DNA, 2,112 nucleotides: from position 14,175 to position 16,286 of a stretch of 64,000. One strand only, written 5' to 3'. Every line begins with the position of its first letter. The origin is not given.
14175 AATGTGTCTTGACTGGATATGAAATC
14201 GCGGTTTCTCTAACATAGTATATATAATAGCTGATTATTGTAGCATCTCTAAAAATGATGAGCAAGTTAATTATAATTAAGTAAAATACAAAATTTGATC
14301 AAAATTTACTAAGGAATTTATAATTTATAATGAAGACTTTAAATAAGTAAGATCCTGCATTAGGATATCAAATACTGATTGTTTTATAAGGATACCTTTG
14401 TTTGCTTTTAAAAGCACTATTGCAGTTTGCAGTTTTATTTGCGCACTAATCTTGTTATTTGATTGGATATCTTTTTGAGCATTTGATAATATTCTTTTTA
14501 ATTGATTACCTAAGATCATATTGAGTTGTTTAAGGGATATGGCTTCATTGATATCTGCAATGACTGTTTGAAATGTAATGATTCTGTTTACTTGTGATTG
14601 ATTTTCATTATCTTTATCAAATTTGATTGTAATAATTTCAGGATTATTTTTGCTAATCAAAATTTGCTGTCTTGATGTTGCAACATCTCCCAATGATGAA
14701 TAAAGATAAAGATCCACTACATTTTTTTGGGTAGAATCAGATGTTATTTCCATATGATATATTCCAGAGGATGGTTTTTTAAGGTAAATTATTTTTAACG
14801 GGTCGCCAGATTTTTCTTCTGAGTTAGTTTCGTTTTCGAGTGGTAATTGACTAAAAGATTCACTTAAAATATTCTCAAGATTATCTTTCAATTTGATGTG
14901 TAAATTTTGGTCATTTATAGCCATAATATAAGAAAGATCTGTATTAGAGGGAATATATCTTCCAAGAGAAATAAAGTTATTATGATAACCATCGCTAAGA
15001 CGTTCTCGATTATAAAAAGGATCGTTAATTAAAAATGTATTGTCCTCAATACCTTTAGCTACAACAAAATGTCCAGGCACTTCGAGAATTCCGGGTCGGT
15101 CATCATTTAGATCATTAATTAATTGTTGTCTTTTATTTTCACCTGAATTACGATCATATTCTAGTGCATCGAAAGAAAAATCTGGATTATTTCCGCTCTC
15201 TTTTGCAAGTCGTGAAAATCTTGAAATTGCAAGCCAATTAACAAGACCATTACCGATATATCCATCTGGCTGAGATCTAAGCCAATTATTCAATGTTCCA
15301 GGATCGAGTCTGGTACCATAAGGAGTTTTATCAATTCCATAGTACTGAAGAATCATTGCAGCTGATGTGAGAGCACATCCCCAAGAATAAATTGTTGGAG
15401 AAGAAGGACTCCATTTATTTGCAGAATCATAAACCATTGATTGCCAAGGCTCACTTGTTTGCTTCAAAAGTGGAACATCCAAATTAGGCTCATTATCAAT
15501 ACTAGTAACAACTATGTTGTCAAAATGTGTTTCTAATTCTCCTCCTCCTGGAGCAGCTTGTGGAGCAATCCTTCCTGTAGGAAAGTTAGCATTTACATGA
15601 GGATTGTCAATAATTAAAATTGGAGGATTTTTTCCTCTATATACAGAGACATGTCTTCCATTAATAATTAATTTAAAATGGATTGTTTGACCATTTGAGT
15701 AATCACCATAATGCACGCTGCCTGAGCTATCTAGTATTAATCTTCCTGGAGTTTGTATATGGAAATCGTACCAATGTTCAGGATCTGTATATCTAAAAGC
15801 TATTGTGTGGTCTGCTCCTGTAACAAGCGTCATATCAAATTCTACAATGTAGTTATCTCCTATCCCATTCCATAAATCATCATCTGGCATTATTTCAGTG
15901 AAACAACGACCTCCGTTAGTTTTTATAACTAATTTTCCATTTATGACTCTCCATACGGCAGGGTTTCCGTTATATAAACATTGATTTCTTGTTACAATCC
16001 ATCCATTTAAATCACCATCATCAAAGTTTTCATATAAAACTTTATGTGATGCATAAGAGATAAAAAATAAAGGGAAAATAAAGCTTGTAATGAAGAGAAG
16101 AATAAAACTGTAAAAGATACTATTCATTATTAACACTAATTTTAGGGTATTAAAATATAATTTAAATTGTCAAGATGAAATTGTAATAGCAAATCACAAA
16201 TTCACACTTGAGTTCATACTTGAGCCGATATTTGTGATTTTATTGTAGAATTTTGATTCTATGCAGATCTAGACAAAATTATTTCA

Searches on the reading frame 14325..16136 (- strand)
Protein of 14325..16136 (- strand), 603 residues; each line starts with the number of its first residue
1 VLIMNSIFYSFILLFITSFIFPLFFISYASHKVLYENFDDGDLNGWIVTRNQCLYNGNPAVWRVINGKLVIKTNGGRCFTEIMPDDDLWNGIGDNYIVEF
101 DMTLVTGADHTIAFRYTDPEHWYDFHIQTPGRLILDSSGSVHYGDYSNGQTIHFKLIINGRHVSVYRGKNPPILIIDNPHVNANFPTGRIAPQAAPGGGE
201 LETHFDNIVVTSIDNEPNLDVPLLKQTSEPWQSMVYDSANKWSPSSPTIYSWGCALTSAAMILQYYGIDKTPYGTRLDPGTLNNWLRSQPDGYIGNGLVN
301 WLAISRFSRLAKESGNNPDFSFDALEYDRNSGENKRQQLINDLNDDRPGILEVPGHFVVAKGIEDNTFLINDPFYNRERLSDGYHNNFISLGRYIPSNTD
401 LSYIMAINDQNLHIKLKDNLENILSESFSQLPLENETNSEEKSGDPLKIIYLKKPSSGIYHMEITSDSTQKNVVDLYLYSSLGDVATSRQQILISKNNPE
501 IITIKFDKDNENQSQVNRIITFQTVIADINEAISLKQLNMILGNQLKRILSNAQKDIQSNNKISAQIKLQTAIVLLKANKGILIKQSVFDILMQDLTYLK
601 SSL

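Call 19: search_protein_families(library=pfam, proteins=[window:14325-16136:-], max_evalue=0.00001)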
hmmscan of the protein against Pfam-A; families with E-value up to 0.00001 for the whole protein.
window:14325-16136:- (603 aa): 1 family
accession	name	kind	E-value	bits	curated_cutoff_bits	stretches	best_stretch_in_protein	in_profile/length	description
PF13529.12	Peptidase_C39_2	-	7.5e-11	43.2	24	1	219-373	1-142/143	Peptidase_C39 like family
